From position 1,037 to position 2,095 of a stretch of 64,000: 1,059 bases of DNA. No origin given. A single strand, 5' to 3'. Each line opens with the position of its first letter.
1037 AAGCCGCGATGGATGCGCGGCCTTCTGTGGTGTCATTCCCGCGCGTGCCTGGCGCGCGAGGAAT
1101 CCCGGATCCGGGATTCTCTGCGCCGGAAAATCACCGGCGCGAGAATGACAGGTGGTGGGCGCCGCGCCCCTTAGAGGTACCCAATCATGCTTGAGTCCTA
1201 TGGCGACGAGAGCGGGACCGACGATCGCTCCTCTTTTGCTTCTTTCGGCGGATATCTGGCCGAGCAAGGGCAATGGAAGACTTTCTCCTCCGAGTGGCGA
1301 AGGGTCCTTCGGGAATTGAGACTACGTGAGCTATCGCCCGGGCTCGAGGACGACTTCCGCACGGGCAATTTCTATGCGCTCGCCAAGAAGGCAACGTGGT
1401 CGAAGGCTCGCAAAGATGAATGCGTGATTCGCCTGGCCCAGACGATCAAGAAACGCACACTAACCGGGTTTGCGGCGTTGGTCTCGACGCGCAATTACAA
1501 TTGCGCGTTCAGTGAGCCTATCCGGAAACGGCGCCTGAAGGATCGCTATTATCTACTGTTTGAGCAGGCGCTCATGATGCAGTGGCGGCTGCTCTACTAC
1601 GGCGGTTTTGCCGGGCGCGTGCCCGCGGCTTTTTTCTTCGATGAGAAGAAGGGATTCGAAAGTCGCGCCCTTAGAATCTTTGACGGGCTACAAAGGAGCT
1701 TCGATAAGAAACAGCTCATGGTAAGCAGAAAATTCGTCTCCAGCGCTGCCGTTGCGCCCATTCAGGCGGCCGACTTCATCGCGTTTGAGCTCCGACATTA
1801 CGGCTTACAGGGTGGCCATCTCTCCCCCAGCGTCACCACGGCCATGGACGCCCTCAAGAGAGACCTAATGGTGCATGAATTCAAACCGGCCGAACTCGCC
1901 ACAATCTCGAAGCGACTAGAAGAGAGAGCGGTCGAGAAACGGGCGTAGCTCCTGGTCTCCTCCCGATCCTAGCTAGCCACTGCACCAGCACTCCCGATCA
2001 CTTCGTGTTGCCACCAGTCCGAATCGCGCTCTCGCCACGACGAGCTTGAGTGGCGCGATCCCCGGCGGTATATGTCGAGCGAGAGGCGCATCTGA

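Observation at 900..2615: A lower-GC islet carrying a DUF3800-like gene, bracketed by hairpin repeat elements and fronted by a perfect 20-bp palindrome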

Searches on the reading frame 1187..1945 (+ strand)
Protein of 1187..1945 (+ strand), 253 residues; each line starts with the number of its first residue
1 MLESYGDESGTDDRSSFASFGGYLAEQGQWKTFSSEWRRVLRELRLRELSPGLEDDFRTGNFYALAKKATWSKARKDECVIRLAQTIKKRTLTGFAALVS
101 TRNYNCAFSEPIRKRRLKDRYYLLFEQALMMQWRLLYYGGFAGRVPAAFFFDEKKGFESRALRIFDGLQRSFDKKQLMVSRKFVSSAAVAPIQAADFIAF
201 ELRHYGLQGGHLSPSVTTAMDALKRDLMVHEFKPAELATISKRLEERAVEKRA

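Call 4: search_protein_families(library=pfam, proteins=[window:1187-1945:+], max_evalue=1)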
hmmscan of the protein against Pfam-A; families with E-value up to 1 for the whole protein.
window:1187-1945:+ (253 aa): 2 families
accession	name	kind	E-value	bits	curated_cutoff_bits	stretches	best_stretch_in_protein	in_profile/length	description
PF12686.12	DUF3800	-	1.1e-06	29.9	21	1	6-203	4-147/149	Protein of unknown function (DUF3800)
PF25566.1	RIMB1_N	-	0.027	14.7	28.5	1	233-248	49-64/129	RIMB1-like, N-terminal domain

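Call 5: search_protein_families(library=padloc, proteins=[window:1187-1945:+], max_evalue=1)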
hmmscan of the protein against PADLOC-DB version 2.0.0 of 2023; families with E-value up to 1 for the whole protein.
window:1187-1945:+ (253 aa): 0 families

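Call 8: find_homologous_proteins(query=window:1187-1945:+)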
Query window:1187-1945:+ (253 aa): 12 proteins with E <= 0.001 among 1391 candidates.
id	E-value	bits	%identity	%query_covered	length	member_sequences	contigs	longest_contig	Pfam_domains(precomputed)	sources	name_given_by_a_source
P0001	4.2e-163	559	100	100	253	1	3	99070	PF12686.13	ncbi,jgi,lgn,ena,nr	ncbi:MAG TPA: DUF3800 domain-containing protein [Candidatus Binataceae bacterium]|nr:DUF3800 domain-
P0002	7.3e-99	348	67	97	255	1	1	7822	PF12686.13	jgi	jgi:Protein of unknown function (DUF3800)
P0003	1.8e-96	340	63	99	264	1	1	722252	PF12686.13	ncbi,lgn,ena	-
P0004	3.3e-94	333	62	99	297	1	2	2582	PF12686.13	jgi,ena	-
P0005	7.9e-90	319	60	99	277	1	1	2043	-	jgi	jgi:hypothetical protein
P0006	3.9e-88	313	61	98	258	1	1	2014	PF12686.13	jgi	-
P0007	4.3e-88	313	60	98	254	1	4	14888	PF12686.13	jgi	jgi:hypothetical protein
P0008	4.0e-87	310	61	97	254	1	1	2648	-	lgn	-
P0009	6.8e-85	303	56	100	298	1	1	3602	PF12686.13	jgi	jgi:hypothetical protein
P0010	4.2e-63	231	62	68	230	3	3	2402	-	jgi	jgi:hypothetical protein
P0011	4.6e-63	231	68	66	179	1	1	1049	-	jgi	jgi:hypothetical protein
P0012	3.3e-57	212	47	96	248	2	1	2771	PF12686.13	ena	-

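Call 9: find_encoding_contigs(protein=window:1187-1945:+, flank=10000)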
Protein window:1187-1945:+ (253 aa): 7 contigs read that carry it; 6 places shown.
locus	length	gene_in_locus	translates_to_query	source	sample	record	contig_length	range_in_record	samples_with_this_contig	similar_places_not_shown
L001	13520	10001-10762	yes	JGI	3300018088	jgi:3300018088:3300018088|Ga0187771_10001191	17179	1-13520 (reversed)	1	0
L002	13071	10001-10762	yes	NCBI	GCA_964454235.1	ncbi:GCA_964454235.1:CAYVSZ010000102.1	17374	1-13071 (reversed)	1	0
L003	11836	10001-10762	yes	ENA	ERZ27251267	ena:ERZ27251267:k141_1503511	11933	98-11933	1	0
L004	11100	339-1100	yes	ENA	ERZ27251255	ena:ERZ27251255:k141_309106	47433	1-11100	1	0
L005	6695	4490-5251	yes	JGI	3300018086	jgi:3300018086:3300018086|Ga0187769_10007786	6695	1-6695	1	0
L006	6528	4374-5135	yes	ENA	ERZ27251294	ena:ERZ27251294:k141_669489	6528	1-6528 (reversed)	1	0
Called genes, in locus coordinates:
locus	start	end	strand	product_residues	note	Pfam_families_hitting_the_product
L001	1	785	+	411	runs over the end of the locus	PF02771:Acyl-CoA_dh_N, PF02770:Acyl-CoA_dh_M, PF00441:Acyl-CoA_dh_1, PF08028:Acyl-CoA_dh_2 (weak)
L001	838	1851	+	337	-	PF01636:APH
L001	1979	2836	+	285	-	PF00583:Acetyltransf_1, PF13673:Acetyltransf_10 (weak), PF13508:Acetyltransf_7, PF08445:FR47 (faint)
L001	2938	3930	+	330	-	PF21088:MS_channel_1st (weak), PF00924:MS_channel_2nd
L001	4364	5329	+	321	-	PF13191:AAA_16, PF00004:AAA, PF07724:AAA_2, PF07726:AAA_3 (faint), PF07728:AAA_5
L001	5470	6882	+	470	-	PF05762:VWA_CoxE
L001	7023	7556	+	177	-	PF02577:BFN_dom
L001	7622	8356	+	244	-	PF09976:TPR_21, PF00515:TPR_1 (faint), PF07719:TPR_2 (faint), PF13174:TPR_6 (faint), PF13176:TPR_7 (faint), PF13428:TPR_14 (faint), PF13432:TPR_16 (weak)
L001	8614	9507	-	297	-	PF13462:Thioredoxin_4, PF01323:DSBA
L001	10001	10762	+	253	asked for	PF12686:DUF3800 (weak)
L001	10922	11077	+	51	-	-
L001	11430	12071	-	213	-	PF13429:TPR_15 (weak), PF13428:TPR_14 (faint), PF07719:TPR_2 (faint), PF00515:TPR_1 (faint), PF13181:TPR_8 (faint), PF13414:TPR_11 (weak), PF14559:TPR_19 (weak), PF13431:TPR_17 (weak)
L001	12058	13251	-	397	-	PF01966:HD, PF13286:HD_assoc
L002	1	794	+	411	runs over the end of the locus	PF02771:Acyl-CoA_dh_N, PF02770:Acyl-CoA_dh_M, PF00441:Acyl-CoA_dh_1, PF08028:Acyl-CoA_dh_2 (weak)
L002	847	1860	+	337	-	PF01636:APH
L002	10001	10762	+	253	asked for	PF12686:DUF3800 (weak)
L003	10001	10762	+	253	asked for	PF12686:DUF3800 (weak)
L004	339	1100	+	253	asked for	PF12686:DUF3800 (weak)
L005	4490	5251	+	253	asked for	PF12686:DUF3800 (weak)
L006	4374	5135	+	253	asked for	PF12686:DUF3800 (weak)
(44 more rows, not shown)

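Call 17: find_encoding_contigs(protein=P0003, flank=8000, max_places=2)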
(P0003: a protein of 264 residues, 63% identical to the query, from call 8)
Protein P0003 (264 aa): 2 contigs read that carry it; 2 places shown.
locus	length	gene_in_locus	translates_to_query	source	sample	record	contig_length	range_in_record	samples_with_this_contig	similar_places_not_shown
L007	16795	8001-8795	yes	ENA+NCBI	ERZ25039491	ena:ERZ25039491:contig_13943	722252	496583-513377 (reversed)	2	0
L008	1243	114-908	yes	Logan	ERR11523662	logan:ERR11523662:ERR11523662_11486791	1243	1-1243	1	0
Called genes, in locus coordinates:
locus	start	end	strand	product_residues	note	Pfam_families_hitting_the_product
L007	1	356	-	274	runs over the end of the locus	PF14371:DUF4412 (weak)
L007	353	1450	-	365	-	PF03706:LPG_synthase_TM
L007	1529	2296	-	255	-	PF13490:zf-HC2 (weak)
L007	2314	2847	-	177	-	PF04542:Sigma70_r2, PF08281:Sigma70_r4_2, PF04545:Sigma70_r4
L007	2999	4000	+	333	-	PF00149:Metallophos, PF12850:Metallophos_2 (faint)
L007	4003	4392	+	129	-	PF13473:Cupredoxin_1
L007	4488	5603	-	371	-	PF00248:Aldo_ket_red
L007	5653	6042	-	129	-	PF00903:Glyoxalase, PF13669:Glyoxalase_4 (faint), PF18029:Glyoxalase_6 (weak)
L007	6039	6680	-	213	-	PF08241:Methyltransf_11 (weak)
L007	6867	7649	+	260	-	PF09339:HTH_IclR, PF12802:MarR_2 (faint), PF01614:IclR_C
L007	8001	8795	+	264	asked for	PF12686:DUF3800 (weak)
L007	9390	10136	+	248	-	PF01012:ETF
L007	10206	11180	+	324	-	PF01012:ETF, PF00766:ETF_alpha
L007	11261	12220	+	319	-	PF00561:Abhydrolase_1, PF12146:Hydrolase_4, PF12697:Abhydrolase_6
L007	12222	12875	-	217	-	PF00881:Nitroreductase, PF14512:TM1586_NiRdase (faint)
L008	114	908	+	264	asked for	PF12686:DUF3800 (weak)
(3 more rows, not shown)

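Call 18: find_encoding_contigs(protein=P0002, flank=8000, max_places=2)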
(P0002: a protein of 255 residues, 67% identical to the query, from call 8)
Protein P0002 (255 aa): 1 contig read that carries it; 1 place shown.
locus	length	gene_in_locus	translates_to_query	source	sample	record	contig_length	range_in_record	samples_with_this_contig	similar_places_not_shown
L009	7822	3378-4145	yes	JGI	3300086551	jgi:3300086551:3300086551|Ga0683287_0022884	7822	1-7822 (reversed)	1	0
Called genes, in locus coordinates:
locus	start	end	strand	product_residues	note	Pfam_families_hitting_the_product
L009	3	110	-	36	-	?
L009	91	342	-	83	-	PF01402:RHH_1 (weak)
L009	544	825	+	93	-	-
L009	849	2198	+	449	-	-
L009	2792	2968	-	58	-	-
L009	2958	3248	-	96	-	-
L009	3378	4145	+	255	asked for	PF12686:DUF3800 (weak)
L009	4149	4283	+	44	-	-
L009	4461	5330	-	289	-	-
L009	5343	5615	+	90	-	-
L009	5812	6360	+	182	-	PF00239:Resolvase, PF02796:HTH_7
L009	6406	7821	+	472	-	?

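Call 19: find_encoding_contigs(protein=P0007, flank=8000, max_places=3)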
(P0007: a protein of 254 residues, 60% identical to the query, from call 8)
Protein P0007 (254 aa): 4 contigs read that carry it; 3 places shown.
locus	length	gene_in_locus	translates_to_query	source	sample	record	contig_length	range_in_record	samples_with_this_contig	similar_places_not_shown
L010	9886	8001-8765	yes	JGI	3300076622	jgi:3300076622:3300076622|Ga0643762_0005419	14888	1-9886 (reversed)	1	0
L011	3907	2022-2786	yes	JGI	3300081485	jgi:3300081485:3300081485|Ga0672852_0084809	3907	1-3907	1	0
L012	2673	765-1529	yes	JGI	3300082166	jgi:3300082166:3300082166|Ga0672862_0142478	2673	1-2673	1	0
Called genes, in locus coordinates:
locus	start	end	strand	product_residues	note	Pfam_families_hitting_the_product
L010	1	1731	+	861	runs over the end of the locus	PF05762:VWA_CoxE (faint), PF00092:VWA, PF13519:VWA_2, PF00092:VWA, PF13519:VWA_2, PF13768:VWA_3, PF07090:GATase1_like (weak)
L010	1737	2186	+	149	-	PF01243:PNPOx_N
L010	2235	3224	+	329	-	-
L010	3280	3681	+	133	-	-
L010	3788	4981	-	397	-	PF00155:Aminotran_1_2, PF01041:DegT_DnrJ_EryC1 (weak)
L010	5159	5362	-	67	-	PF12728:HTH_17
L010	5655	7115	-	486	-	PF13336:AcetylCoA_hyd_C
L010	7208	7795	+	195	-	-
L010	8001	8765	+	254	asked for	PF12686:DUF3800 (weak)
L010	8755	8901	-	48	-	-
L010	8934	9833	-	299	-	PF12760:Zn_ribbon_IS1595, PF12762:DDE_Tnp_IS1595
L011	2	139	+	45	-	?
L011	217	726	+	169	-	PF22811:Zn_ribbon_NrdR, PF03477:ATP-cone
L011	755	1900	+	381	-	PF00383:dCMP_cyt_deam_1, PF14437:MafB19-deam (weak), PF01872:RibD_C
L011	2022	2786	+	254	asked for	PF12686:DUF3800 (weak)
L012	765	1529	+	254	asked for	PF12686:DUF3800 (weak)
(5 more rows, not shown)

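Call 26: find_encoding_contigs(protein=P0004, flank=3000, max_places=2)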
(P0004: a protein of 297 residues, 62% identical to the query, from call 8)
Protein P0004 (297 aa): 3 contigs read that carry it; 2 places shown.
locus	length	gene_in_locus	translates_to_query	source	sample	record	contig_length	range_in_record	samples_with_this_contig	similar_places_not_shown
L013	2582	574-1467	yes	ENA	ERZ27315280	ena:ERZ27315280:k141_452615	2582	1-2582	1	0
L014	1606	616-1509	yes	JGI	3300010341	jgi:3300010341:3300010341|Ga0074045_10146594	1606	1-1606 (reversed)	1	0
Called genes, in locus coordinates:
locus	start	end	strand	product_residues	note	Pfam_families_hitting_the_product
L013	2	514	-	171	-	?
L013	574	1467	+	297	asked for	PF12686:DUF3800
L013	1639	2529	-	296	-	PF12760:Zn_ribbon_IS1595, PF12762:DDE_Tnp_IS1595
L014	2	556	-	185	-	?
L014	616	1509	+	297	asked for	PF12686:DUF3800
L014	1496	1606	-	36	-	?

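Call 27: find_encoding_contigs(protein=P0009, flank=3000, max_places=2)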
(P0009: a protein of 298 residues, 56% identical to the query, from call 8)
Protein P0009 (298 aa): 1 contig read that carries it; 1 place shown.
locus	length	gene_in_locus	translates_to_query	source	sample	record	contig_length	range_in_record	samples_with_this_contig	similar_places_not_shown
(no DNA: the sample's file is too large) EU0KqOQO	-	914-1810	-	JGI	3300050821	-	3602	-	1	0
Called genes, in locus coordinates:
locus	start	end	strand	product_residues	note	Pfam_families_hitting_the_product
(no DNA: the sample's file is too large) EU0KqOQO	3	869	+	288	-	?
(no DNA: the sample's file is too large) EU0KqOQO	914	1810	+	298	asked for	PF12686:DUF3800 (weak)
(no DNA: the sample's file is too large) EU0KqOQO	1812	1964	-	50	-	-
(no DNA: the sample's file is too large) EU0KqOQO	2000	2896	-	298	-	PF12760:Zn_ribbon_IS1595, PF12762:DDE_Tnp_IS1595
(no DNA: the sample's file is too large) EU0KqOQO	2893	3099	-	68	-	-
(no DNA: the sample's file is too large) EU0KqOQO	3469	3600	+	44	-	?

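Call 28: find_encoding_contigs(protein=P0012, flank=3000, max_places=2)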
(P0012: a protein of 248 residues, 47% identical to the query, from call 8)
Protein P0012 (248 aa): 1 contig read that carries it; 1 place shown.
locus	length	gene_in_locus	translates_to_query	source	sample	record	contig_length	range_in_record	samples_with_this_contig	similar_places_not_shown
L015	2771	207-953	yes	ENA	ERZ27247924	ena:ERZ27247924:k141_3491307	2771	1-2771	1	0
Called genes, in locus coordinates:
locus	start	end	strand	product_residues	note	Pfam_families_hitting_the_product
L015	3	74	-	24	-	?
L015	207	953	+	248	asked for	PF12686:DUF3800 (weak)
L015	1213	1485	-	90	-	-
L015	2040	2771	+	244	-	?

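Call 29: find_encoding_contigs(protein=P0008, flank=3000, max_places=2)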
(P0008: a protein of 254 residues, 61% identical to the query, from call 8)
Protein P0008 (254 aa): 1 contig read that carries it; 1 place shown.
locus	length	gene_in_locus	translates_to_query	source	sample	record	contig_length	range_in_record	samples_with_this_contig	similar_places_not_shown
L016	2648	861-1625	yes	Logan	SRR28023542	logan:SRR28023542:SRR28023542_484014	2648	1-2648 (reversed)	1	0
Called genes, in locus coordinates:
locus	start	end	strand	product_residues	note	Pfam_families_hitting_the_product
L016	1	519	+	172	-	?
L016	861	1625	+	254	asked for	-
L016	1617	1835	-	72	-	-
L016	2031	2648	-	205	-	?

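Call 52: find_related_loci(query=A2, collection=metagenome_contigs, flank=4000)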
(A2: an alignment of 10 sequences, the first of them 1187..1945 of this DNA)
Query A2 (253 aa) in metagenome_contigs; peptide patterns used: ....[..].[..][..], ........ (x = any residue, [..] = any of these).
386 stretches matched a pattern; 6 encode a relative of the query (tblastn E <= 1e-3); 6 distinct loci.
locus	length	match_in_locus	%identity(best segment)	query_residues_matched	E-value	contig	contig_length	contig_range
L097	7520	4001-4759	100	1-253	5e-172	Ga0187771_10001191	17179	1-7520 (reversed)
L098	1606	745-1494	62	1-251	8e-109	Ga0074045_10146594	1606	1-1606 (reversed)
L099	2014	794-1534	61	1-247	5e-100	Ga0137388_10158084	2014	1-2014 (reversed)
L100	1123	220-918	47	2-245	1e-61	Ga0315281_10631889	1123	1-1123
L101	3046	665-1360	39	1-244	3e-54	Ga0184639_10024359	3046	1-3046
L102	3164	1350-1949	23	1-203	3e-6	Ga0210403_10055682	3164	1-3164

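Call 54: predict_structure(alignment_id=A2)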
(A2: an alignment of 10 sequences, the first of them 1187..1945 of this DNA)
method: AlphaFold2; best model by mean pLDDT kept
length: 253 residues; sequences in the alignment: 10
mean_pLDDT: 78.0   pTM: 0.79
mean pLDDT of the five models: 78.0, 75.8, 73.6, 71.0, 67.2
residues with pLDDT >= 90: 44; 70-90: 144; 50-70: 64; < 50: 1
segments of 3 or more residues with pLDDT < 50: none
pLDDT, mean of each block of 10 residues (from residue 1): 70 62 83 91 92 88 93 92 89 66 63 65 73 70 75 80 86 85 87 88 73 60 68 76 77 69
secondary structure, 60 per line:
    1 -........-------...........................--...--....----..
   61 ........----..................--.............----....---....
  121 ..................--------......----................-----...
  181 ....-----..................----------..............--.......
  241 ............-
elements in order: E2-9 E17-26 H27-43 H51-54 H59-68 H73-90 E93-100 H101-105 H110-113 H117-138 E147-152 H157-172 E178-184 H190-207 H218-226 E227-231 H234-252

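Call 56: search_protein_representatives(alignment_id=A2)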
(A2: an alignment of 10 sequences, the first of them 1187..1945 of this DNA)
Query: 10 sequences, 263 profile positions. Proteins with E-value up to 0.001 (for the whole library): 3684; up to 1e-10: 600; up to 1e-30: 3. The best 150 are listed.
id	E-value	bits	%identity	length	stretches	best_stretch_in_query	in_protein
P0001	1.0e-129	448.0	-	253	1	10-261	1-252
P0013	3.1e-70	253.0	-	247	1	11-255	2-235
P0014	1.2e-36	142.9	-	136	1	62-185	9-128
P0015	9.7e-30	120.2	-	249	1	11-222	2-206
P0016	2.9e-28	115.4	-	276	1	12-248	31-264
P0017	8.0e-28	114.0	-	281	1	8-249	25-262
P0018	3.8e-27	111.7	-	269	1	7-221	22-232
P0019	7.3e-27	110.8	-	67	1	158-223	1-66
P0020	1.1e-25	106.9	-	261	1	10-241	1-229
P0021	1.2e-24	103.5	-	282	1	6-250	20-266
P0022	9.6e-24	100.6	-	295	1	11-222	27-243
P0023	9.4e-23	97.3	-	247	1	24-233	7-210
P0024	1.0e-22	97.3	-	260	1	12-215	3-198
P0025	1.3e-22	96.9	-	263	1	4-215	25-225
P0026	1.4e-22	96.7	-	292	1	11-238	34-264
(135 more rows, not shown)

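Call 58: search_dna_similar(query=window:1187-1945:+, collection=plasmids, mode=protein, max_evalue=0.001, max_rows=25)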
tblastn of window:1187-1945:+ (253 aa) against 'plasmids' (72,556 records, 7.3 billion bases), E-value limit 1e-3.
No match.

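Call 75: search_protein_families(library=ncbifam, proteins=[L010:8934-9830:-, window:1187-1945:+], max_evalue=0.01)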
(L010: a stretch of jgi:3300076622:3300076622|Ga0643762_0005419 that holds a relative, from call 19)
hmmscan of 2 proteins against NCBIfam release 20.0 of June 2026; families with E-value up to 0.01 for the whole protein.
L010:8934-9830:- (298 aa): 1 family
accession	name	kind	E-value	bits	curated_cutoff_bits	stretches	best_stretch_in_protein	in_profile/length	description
NF033547.1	transpos_IS1595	equivalog_domain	2.2e-54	184.6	75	1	75-285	1-215/215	IS1595 family transposase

window:1187-1945:+ (253 aa): 0 families

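Call 93: search_solved_structures(query=A2, max_evalue=1)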
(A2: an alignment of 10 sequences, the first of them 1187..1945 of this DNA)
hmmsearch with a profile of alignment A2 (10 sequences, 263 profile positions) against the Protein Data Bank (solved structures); distinct sequences matched with E-value up to 1: 0.

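Call 94: search_protein_families(library=phrogs, proteins=[window:1187-1945:+], max_evalue=0.01)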
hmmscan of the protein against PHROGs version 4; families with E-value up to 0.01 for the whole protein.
window:1187-1945:+ (253 aa): 0 families
